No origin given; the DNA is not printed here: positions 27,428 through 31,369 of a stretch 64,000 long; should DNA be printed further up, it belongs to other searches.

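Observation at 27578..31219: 1213-aa cytoplasmic protein with NHL propellers at both ends of a long helical spacer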

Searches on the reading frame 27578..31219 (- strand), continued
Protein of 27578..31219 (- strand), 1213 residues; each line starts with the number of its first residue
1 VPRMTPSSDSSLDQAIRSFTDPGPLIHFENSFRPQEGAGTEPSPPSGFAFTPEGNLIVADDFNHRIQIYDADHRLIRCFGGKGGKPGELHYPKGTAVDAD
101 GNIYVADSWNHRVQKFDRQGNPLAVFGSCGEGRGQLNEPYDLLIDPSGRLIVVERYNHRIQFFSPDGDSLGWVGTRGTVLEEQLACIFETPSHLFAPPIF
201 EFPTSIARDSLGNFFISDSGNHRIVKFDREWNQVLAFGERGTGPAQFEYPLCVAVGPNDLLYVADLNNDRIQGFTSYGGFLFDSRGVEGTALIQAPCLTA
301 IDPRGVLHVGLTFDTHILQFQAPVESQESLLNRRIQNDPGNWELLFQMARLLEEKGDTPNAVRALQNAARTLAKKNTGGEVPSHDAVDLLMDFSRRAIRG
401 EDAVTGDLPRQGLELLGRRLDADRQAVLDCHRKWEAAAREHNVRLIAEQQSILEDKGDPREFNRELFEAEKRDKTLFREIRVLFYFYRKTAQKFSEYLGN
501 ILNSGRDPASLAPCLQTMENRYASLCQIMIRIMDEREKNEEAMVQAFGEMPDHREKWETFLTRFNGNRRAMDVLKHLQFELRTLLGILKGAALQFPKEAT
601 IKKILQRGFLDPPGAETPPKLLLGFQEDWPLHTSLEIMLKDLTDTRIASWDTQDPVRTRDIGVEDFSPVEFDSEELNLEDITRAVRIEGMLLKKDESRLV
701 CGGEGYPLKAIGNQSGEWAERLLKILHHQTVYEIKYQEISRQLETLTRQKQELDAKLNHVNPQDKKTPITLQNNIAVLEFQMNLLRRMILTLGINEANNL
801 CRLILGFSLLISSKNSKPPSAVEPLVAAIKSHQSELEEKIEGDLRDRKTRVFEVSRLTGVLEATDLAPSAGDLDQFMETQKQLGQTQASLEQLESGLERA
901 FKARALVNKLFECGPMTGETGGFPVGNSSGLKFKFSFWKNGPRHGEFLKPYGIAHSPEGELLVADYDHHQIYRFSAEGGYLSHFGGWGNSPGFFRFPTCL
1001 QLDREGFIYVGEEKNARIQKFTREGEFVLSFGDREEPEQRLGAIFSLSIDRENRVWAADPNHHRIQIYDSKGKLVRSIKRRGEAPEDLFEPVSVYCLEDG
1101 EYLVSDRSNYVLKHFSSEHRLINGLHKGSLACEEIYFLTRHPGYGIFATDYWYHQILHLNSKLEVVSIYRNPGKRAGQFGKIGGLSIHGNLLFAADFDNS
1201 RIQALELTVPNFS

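Call 8: search_protein_families(library=ncbifam, proteins=[window:27578-31219:-], max_evalue=0.01)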
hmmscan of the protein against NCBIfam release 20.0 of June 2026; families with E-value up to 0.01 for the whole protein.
window:27578-31219:- (1213 aa): 5 families
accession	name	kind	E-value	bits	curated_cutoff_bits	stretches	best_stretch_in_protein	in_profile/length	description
NF035926.1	scyF_NHL_VPEP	equivalog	1.8e-69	234.7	350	5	43-129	199-286/376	scytonemin biosynthesis PEP-CTERM protein ScyF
NF047780.1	LIC12708_fam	subfamily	1.3e-06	27.6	150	0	110-165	155-212/391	LIC_12708 family protein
NF033206.1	ScyE_fam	subfamily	5.7e-05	22.8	80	0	89-152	7-88/333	ScyD/ScyE family protein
NF047371.1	FlcA_CTERM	equivalog_domain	0.0031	16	300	1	324-375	329-380/646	periplasmic flagellar collar protein FlcA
NF007034.0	PRK09496.2-1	subfamily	0.0072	15.3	344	0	342-408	236-301/445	Trk system potassium transporter TrkA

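Call 12: find_encoding_contigs(protein=P0034, flank=10000, max_places=2)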
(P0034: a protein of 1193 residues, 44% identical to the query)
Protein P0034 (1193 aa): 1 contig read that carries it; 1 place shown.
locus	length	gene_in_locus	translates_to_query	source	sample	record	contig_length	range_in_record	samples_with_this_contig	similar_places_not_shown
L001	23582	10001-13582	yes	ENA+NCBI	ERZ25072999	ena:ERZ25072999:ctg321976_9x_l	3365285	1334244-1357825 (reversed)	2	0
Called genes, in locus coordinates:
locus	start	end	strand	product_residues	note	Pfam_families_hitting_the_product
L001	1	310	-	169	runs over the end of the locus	-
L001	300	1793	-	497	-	-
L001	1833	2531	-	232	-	-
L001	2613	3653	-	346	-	PF12706:Lactamase_B_2 (faint)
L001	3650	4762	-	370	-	PF03462:PCRF, PF00472:RF-1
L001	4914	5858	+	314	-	PF00535:Glycos_transf_2, PF13641:Glyco_tranf_2_3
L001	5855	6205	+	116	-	-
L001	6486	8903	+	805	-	PF13431:TPR_17 (faint), PF07719:TPR_2 (faint), PF12895:ANAPC3 (faint), PF13181:TPR_8 (faint), PF13428:TPR_14 (faint), PF13432:TPR_16 (faint), PF14559:TPR_19 (faint), PF13371:TPR_9 (faint)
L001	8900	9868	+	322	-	PF13641:Glyco_tranf_2_3, PF00535:Glycos_transf_2, PF13632:Glyco_trans_2_3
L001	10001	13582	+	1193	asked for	PF08450:SGL (faint), PF17170:DUF5128 (faint), PF23381:Beta-prop_IFT122_1st (faint), PF25021:TEN_NHL (faint), PF01436:NHL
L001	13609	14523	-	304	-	PF01564:Spermine_synth, PF13649:Methyltransf_25 (faint)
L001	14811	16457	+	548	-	PF01293:PEPCK_ATP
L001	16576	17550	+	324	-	PF04166:PdxA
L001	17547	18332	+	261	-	PF00398:RrnaAD, PF13649:Methyltransf_25 (faint)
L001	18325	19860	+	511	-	PF00590:TP_methylase, PF02602:HEM4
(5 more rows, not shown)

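Call 13: find_encoding_contigs(protein=P0055, flank=10000, max_places=1)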
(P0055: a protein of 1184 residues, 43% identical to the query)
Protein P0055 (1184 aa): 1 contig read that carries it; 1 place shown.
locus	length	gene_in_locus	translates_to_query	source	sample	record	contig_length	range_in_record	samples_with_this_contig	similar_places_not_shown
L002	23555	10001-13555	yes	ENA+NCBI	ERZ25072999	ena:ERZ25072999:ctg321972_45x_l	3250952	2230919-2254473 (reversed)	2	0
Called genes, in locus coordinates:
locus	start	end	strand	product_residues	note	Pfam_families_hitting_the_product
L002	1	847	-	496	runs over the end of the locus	-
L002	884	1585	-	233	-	-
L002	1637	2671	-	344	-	PF12706:Lactamase_B_2 (weak)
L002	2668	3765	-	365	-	PF03462:PCRF, PF00472:RF-1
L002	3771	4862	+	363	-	PF13641:Glyco_tranf_2_3, PF00535:Glycos_transf_2, PF13632:Glyco_trans_2_3 (faint)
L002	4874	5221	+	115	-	-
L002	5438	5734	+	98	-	-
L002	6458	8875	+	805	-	PF13431:TPR_17 (faint), PF13432:TPR_16 (faint), PF07719:TPR_2 (faint), PF12895:ANAPC3 (weak), PF13181:TPR_8 (faint), PF13428:TPR_14 (faint), PF14559:TPR_19 (faint), PF21545:T7SS_EccA1_N (weak)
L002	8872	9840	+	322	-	PF13641:Glyco_tranf_2_3, PF00535:Glycos_transf_2, PF13632:Glyco_trans_2_3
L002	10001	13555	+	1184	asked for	PF08450:SGL (weak), PF17170:DUF5128 (weak), PF23381:Beta-prop_IFT122_1st (faint), PF25021:TEN_NHL (faint), PF01436:NHL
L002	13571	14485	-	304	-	PF00891:Methyltransf_2 (faint), PF01564:Spermine_synth, PF13649:Methyltransf_25 (faint)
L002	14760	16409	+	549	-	PF01293:PEPCK_ATP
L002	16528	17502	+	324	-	PF04166:PdxA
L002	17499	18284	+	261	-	PF00398:RrnaAD, PF13649:Methyltransf_25 (weak)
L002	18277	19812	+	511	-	PF00590:TP_methylase, PF02602:HEM4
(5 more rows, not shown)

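Call 14: find_encoding_contigs(protein=P0003, flank=10000, max_places=1)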
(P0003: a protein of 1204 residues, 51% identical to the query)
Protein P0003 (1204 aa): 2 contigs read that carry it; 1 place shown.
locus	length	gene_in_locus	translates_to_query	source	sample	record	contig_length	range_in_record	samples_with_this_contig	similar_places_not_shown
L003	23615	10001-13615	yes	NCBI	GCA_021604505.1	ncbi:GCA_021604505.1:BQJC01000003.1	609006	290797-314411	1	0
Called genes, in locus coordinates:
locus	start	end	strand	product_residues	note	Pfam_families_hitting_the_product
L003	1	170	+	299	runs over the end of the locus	PF03706:LPG_synthase_TM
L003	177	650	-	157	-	-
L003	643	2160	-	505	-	-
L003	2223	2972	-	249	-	PF08242:Methyltransf_12 (weak)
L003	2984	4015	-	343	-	PF12706:Lactamase_B_2 (faint)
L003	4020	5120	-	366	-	PF03462:PCRF, PF00472:RF-1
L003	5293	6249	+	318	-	PF00535:Glycos_transf_2, PF13641:Glyco_tranf_2_3, PF13632:Glyco_trans_2_3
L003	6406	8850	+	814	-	PF07719:TPR_2 (faint), PF13428:TPR_14 (faint), PF13431:TPR_17 (faint), PF13432:TPR_16 (faint), PF14559:TPR_19 (faint)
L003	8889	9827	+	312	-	PF00535:Glycos_transf_2, PF13641:Glyco_tranf_2_3, PF13632:Glyco_trans_2_3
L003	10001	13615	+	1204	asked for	PF08450:SGL (faint), PF13449:Phytase-like (faint), PF17170:DUF5128 (faint), PF25021:TEN_NHL (faint), PF01436:NHL, PF06739:SBBP (faint), PF01436:NHL (weak)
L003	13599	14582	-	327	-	PF01564:Spermine_synth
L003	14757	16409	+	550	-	PF01293:PEPCK_ATP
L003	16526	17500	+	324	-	PF04166:PdxA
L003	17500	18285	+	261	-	PF00398:RrnaAD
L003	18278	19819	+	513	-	PF00590:TP_methylase, PF02602:HEM4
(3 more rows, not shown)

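Call 15: find_encoding_contigs(protein=P0113, flank=10000, max_places=1)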
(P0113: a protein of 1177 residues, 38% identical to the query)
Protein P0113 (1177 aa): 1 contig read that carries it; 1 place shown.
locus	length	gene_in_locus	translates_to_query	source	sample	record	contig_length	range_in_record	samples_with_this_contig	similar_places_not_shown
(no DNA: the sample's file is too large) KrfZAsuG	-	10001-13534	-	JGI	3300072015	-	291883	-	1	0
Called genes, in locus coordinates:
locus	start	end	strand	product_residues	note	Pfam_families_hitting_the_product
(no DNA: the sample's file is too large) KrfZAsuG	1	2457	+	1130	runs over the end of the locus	PF07719:TPR_2 (faint), PF13428:TPR_14 (faint), PF00535:Glycos_transf_2, PF13641:Glyco_tranf_2_3, PF13632:Glyco_trans_2_3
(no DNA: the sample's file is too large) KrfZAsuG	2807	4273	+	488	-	PF04055:Radical_SAM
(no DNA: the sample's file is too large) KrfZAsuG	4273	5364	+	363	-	PF04055:Radical_SAM, PF13186:SPASM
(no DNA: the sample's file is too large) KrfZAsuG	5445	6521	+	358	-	PF13578:Methyltransf_24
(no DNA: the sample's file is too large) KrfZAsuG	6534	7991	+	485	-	PF04055:Radical_SAM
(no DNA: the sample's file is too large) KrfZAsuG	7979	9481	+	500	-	-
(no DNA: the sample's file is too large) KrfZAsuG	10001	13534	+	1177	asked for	PF08450:SGL (faint), PF17170:DUF5128 (faint), PF24684:Vgb_lyase (faint), PF25021:TEN_NHL (faint), PF01436:NHL, PF06739:SBBP (faint), PF01436:NHL (weak)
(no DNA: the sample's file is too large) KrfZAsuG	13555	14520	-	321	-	PF01564:Spermine_synth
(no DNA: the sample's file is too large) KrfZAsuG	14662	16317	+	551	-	PF01293:PEPCK_ATP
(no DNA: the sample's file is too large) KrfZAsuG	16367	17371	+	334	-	PF04166:PdxA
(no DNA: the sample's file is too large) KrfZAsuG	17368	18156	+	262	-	PF00398:RrnaAD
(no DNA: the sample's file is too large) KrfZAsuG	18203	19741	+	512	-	PF00590:TP_methylase, PF02602:HEM4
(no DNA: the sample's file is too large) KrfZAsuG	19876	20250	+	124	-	PF13616:Rotamase_3, PF00639:Rotamase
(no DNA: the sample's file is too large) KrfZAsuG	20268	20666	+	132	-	PF00903:Glyoxalase, PF12681:Glyoxalase_2 (weak), PF13669:Glyoxalase_4 (weak), PF22677:Ble-like_N (weak)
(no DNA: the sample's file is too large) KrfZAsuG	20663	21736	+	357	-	PF04055:Radical_SAM, PF19288:CofH_C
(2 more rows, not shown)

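Call 24: search_solved_structures(query=A1, max_evalue=0.001)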
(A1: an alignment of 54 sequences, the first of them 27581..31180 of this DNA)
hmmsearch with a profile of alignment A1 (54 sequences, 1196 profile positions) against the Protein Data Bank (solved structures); distinct sequences matched with E-value up to 0.001: 52.
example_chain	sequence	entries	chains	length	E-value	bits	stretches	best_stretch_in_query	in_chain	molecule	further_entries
6d69_A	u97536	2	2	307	7.5e-100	338.6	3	35-162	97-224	NHL Repeat Region of D. melanogaster Thin | Thin, isoform D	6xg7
9jur_A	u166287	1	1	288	1.5e-71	244.8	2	20-157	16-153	E3 ubiquitin-protein ligase TRIM71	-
7qrx_A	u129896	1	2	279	1.9e-71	244.6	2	19-157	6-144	E3 ubiquitin-protein ligase TRIM71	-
8j72_A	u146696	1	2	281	2e-71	244.5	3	31-151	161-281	E3 ubiquitin-protein ligase TRIM71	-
6fpt_A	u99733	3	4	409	5.3e-68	233.1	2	23-158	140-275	E3 ubiquitin-protein ligase TRIM71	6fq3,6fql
7qrw_A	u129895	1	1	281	1.2e-51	179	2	930-1100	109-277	Isoform 4 of Tripartite motif-containing protein 3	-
7qrv_A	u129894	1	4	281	2.1e-47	164.9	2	30-161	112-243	Tripartite motif-containing protein 2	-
7b96_A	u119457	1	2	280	2.8e-47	164.5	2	30-161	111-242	Isoform 2 of Tripartite motif-containing protein 2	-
7b2r_A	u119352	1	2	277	2.9e-47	164.4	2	30-161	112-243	Tripartite motif-containing protein 2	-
4zlr_A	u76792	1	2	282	2.4e-36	128.3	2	65-156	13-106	Brain tumor protein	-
5ex7_A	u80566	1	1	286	2.8e-36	128.1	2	65-156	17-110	Brain tumor protein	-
1q7f_A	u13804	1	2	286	2.8e-36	128.1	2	65-156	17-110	brain tumor CG10719-PA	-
3wwa_A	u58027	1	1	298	1.8e-31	112.1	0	78-107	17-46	Pizza7H protein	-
3ww9_A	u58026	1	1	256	2.5e-27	98.4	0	78-107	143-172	pizza6 protein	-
6qsd_A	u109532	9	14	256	4e-27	97.7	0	79-107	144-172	Pizza6S | Pizza6-S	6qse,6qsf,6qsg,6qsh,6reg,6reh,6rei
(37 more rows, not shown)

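Call 27: predict_structure(alignment_id=A1)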
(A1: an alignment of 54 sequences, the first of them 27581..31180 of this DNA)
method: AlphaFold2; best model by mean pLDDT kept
length: 1200 residues; sequences in the alignment: 54
mean_pLDDT: 88.3   pTM: 0.88
mean pLDDT of the five models: 88.3, 87.4, 86.9, 86.2, 85.7
residues with pLDDT >= 90: 751; 70-90: 369; 50-70: 50; < 50: 30
segments of 3 or more residues with pLDDT < 50: 1-9, 902-916, 1198-1200
pLDDT, mean of each block of 10 residues (from residue 1): 38 84 63 94 93 93 92 94 95 96 95 91 95 94 95 92 92 90 91 95 97 93 94 96 94 96 92 82 94 93 92 91 92 94 90 93 86 92 69 77 95 98 95 90 77 96 96 95 88 68 91 96 94 83 90 95 95 90 86 86 89 89 92 80 83 87 82 87 85 85 89 93 94 91 86 90 94 91 93 88 65 91 92 91 84 61 84 89 92 83 35 52 87 90 94 94 90 92 94 95 94 93 84 92 93 94 83 87 93 92 92 79 91 91 91 89 92 94 95 69
secondary structure, 60 per line:
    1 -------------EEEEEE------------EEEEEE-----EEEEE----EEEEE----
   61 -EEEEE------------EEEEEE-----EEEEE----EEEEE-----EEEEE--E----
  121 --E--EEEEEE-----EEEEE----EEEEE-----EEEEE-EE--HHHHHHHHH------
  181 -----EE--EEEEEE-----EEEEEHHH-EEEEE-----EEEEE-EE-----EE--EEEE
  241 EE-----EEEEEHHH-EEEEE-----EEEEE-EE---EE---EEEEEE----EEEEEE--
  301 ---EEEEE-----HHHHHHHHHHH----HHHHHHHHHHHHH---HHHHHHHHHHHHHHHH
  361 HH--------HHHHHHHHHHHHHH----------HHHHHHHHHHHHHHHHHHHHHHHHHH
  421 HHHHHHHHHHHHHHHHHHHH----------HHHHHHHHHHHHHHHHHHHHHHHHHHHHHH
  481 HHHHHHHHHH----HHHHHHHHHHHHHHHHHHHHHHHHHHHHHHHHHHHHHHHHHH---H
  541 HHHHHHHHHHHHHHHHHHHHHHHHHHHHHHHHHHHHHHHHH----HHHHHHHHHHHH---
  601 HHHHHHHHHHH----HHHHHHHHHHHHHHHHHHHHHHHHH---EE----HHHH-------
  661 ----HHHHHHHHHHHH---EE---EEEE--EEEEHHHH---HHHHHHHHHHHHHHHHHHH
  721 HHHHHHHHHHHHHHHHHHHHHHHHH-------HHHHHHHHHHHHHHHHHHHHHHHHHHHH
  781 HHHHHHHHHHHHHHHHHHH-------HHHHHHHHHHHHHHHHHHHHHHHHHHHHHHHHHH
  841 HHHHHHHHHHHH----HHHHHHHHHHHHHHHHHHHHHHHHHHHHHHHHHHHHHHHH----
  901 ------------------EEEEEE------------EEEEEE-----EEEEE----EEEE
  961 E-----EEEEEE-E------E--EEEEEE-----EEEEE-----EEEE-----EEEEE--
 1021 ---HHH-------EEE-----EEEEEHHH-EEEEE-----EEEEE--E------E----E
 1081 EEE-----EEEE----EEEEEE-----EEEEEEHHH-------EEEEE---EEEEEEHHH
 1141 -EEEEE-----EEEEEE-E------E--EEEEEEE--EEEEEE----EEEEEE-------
elements in order (helices of 4 or more, strands of 3 or more residues): E14-19 E32-37 E43-47 E52-56 E62-66 E79-84 E90-94 E99-103 E109-113 E126-131 E137-141 E146-150 E156-160 H166-174 E190-195 E201-205 E210-214 E220-224 E237-242 E248-252 E257-261 E267-271 E283-288 E293-298 E304-308 H314-324 H329-341 H345-362 H371-384 H395-440 H451-490 H495-536 H540-581 H586-597 H601-611 H616-640 H650-653 H665-676 E685-688 E691-694 H695-698 H702-745 H753-799 H807-852 H857-896 E919-924 E937-942 E948-952 E957-961 E967-972 E984-989 E995-999 E1005-1008 E1014-1018 E1034-1036 E1042-1046 E1051-1055 E1061-1065 E1080-1083 E1089-1092 E1097-1102 E1108-1113 E1124-1128 E1132-1137 E1142-1146 E1152-1157 E1169-1175 E1178-1183 E1188-1193
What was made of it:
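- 29438..29998 (-): First bundle of four long helices, 40-46 residues each (aa 408-594). AF2 helices H395-440, 451-490, 495-536 and 540-581 in model numbering (call 27).
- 28493..29077 (-): Second bundle of four long helices, 40-47 residues each (aa 715-909). AF2 H702-745, 753-799, 807-852 and 857-896 in model numbering (call 27)
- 28433..28477 (-): Disordered 15-residue linker (aa 915-929) between the helical core and the C-terminal propeller. pLDDT below 50 at model residues 902-916 (call 27)
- On NHL repeat family (Pfam PF01436): The AF2 model has 6 x 4 strands at each end with pLDDT mostly above 90 (call 27).
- Checked: AF2 used 54 homologues and gave pLDDT 88.3 and pTM 0.88 (call 27).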
